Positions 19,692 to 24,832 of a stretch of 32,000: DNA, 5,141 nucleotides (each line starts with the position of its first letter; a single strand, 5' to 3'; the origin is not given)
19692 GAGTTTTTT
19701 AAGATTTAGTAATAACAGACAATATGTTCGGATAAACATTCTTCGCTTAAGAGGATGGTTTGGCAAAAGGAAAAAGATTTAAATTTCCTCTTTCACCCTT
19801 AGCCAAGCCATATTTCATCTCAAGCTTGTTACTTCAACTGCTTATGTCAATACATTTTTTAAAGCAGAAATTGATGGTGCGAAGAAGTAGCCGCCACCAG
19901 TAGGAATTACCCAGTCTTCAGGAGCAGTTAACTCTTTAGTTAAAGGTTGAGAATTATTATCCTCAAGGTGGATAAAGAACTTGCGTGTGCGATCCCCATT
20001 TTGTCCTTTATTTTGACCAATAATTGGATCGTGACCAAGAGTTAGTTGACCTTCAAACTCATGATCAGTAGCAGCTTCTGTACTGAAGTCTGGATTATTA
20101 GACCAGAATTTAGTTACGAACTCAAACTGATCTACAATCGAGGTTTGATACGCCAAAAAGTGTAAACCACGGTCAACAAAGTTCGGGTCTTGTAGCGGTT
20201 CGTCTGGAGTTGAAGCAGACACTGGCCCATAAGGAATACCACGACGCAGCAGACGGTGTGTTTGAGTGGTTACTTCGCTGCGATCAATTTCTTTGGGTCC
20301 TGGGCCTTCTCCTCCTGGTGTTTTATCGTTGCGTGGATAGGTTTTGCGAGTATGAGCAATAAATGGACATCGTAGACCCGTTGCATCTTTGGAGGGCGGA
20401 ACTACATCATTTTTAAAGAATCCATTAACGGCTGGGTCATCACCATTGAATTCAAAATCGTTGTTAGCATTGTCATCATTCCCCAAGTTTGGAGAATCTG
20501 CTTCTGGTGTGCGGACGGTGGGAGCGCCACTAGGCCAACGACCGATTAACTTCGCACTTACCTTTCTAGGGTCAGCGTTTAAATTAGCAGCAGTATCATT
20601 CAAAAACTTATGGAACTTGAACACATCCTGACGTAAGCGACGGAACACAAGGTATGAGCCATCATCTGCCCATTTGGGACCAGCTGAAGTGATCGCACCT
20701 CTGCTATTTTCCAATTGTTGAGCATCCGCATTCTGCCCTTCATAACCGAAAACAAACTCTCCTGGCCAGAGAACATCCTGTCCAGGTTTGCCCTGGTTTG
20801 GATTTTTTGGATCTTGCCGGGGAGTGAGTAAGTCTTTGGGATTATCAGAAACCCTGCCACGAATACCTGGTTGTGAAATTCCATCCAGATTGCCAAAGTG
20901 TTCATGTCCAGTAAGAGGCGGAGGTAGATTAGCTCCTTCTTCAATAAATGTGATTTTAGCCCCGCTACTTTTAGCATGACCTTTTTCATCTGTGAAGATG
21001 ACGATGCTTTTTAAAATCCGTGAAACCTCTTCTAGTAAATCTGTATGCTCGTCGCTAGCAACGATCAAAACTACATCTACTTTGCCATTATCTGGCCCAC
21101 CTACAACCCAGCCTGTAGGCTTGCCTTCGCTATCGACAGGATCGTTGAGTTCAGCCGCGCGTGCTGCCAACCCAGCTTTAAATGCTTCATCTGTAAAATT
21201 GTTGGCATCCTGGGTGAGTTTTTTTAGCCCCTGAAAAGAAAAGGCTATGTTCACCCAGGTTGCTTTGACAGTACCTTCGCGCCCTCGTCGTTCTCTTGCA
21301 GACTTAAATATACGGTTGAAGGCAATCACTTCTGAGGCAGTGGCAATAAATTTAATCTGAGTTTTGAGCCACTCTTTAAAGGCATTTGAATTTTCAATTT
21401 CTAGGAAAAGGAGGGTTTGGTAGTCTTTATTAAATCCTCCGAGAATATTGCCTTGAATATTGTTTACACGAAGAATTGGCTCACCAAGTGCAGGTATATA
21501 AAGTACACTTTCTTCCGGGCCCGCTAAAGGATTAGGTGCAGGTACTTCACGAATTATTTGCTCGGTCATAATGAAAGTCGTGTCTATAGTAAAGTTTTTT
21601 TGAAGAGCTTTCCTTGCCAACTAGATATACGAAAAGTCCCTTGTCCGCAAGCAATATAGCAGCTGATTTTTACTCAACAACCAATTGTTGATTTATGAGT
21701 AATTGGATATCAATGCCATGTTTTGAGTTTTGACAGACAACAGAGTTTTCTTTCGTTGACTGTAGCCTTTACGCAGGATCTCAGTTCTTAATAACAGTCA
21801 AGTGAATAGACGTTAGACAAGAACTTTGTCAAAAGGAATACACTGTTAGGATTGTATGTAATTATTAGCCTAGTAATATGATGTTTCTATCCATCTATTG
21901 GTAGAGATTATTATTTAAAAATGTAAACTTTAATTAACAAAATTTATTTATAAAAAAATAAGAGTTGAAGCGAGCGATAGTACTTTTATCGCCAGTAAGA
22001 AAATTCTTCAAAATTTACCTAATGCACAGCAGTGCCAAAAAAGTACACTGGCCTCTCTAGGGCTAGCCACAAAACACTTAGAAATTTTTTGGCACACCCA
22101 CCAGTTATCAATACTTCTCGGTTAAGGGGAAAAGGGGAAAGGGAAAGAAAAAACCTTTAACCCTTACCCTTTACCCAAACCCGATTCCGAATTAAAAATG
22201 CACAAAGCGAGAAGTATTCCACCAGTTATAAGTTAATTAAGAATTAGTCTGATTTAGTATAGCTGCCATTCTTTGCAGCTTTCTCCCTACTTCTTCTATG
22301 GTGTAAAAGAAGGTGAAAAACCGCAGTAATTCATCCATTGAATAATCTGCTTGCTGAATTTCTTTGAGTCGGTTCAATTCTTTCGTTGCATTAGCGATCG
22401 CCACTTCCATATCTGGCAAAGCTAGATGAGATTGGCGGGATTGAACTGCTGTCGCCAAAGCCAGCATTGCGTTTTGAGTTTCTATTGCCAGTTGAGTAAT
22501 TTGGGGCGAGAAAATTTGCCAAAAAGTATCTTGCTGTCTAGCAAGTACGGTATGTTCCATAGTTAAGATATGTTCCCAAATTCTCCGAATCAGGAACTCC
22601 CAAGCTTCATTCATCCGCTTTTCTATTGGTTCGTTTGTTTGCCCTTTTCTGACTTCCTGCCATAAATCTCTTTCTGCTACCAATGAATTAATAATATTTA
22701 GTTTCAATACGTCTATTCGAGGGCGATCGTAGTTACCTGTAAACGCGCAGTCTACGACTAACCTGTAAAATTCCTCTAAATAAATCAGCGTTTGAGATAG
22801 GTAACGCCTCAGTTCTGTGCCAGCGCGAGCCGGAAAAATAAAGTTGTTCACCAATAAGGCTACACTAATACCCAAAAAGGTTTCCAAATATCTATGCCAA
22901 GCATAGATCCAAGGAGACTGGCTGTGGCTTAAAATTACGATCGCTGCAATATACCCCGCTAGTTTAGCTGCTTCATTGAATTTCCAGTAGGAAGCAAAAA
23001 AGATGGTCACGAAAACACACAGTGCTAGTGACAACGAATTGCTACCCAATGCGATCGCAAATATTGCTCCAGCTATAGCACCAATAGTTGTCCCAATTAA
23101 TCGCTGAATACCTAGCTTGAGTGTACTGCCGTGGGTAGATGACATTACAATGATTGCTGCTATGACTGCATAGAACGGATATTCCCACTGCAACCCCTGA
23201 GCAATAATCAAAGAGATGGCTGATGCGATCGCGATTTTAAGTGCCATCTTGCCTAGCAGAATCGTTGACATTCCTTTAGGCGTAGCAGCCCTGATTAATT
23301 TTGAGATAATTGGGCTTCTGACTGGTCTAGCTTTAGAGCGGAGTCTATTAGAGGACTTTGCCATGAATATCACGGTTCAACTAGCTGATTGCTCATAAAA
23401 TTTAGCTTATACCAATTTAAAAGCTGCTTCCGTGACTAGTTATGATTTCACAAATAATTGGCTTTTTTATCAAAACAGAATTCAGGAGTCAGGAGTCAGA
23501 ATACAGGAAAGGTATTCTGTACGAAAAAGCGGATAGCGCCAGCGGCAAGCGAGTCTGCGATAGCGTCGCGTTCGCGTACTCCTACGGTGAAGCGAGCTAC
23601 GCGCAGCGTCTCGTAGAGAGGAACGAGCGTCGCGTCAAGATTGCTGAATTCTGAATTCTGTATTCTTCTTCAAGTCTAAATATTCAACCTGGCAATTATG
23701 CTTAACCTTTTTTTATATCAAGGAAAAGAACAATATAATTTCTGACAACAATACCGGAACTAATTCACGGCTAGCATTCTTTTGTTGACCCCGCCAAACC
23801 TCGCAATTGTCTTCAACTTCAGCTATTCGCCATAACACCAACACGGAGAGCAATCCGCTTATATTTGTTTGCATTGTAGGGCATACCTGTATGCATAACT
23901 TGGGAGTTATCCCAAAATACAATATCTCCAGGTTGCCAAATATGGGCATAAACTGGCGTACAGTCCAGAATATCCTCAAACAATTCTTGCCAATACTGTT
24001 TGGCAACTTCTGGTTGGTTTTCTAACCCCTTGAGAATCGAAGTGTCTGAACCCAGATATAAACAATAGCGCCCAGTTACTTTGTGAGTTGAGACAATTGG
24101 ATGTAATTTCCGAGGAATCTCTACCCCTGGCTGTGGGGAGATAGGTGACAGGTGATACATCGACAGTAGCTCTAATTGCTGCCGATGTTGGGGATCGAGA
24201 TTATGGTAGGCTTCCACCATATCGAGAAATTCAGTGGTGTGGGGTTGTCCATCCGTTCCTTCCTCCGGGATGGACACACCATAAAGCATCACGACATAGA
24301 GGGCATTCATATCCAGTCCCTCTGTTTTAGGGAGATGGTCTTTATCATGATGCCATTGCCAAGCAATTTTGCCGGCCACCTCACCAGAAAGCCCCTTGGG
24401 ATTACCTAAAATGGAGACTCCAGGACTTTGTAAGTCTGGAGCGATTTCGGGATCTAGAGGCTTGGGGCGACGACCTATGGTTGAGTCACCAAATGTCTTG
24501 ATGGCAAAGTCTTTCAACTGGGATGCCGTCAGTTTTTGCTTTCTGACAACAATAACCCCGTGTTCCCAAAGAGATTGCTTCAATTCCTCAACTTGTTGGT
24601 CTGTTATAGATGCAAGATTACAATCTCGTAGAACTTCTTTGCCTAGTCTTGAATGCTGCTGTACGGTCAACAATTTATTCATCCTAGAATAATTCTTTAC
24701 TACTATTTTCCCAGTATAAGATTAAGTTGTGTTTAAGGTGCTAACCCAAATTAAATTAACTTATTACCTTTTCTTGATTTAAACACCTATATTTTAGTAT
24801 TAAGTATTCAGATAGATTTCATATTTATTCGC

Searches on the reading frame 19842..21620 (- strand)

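Call 51: search_protein_families(library=pfam, proteins=[window:19842-21620:-], max_evalue=0.00001)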
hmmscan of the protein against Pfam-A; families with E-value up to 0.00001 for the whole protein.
window:19842-21620:- (592 aa): 2 families
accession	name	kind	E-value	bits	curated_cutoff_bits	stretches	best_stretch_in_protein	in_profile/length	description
PF21105.3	DyP_N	-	2.8e-25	89.8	27.5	1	54-204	1-145/163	DyP dimeric alpha+beta barrel domain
PF20628.3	Dyp_perox_C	-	1.1e-07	32.2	20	0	297-337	14-53/166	Dyp-type peroxidase, C-terminal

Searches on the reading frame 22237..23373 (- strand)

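Call 51: search_protein_families(library=pfam, proteins=[window:22237-23373:-], max_evalue=0.00001)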
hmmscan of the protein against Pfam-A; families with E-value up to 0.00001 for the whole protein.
window:22237-23373:- (378 aa): 5 families
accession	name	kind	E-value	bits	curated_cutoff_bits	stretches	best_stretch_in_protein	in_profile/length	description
PF06081.17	ArAE_1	-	1.1e-21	77.8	22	1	41-179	4-141/141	Aromatic acid exporter family member 1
PF13515.12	FUSC_2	-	1.3e-20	74.3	25.6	1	54-175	2-126/126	Fusaric acid resistance protein-like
PF04632.18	FUSC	-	1.3e-17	64.2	30.9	1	44-206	5-176/660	Fusaric acid resistance protein family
PF11744.14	ALMT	-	2.9e-10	40.1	20.6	1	65-201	40-190/471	Aluminium activated malate transporter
PF11168.14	DUF2955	-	1.7e-09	38.2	25.5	1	44-147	2-105/140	Protein of unknown function (DUF2955)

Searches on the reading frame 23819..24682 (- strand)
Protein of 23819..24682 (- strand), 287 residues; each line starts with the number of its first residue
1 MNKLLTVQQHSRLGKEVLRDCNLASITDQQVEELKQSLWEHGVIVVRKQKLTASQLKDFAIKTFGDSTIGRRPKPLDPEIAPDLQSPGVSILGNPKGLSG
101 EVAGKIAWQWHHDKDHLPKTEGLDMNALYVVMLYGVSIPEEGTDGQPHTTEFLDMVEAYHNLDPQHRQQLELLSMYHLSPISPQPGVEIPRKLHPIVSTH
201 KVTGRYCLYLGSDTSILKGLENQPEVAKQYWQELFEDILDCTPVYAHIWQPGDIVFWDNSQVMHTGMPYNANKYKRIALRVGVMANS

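Call 51: search_protein_families(library=pfam, proteins=[window:23819-24682:-], max_evalue=0.00001)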
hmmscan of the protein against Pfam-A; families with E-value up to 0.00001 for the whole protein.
window:23819-24682:- (287 aa): 1 family
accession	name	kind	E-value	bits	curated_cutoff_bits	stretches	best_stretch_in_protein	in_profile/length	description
PF02668.22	TauD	-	6e-32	112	27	1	13-280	9-265/267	Taurine catabolism dioxygenase TauD, TfdA family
